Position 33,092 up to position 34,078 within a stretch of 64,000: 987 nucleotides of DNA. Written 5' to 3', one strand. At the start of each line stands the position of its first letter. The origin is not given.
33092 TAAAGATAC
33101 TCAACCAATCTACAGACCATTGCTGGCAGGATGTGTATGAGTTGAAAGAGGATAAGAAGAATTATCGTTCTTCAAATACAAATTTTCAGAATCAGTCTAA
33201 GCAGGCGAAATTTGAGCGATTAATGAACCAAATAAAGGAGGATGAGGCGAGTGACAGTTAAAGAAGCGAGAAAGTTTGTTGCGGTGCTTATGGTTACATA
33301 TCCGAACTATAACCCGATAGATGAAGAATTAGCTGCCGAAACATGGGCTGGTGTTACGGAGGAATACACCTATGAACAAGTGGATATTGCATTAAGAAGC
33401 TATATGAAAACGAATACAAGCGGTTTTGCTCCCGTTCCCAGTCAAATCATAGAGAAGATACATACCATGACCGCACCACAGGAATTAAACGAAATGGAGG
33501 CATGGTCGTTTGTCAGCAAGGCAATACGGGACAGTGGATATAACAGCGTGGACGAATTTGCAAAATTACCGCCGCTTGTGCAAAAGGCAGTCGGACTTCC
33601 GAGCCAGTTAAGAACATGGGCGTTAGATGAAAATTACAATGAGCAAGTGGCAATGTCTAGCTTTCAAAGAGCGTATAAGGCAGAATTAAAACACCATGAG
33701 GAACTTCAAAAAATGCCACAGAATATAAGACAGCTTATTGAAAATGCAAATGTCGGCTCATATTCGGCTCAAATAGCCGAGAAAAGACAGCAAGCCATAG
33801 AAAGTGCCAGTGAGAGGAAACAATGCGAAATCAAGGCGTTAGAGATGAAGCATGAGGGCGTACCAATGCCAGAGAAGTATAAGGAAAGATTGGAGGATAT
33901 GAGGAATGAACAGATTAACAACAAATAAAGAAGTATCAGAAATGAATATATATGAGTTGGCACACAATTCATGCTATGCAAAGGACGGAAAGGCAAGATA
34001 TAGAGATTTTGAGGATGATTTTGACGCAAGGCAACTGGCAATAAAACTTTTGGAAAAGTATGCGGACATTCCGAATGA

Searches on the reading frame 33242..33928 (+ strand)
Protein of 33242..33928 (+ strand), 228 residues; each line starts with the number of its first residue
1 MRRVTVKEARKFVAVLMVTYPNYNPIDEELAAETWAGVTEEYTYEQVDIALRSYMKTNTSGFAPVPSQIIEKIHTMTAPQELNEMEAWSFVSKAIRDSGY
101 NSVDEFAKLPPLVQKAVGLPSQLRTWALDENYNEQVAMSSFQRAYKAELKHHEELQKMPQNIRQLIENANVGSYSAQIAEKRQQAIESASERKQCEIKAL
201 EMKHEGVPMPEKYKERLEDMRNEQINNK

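Call 31: search_protein_families(library=phrogs, max_evalue=0.00001, proteins=[window:33242-33928:+])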
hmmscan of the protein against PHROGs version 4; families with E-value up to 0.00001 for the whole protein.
window:33242-33928:+ (228 aa): 2 families
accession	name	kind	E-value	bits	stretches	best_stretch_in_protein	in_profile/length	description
phrog_9804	-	unknown function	3.8e-47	161.7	1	5-213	2-210/214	-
phrog_10105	-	unknown function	7.7e-06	26.5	0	7-103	4-99/210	-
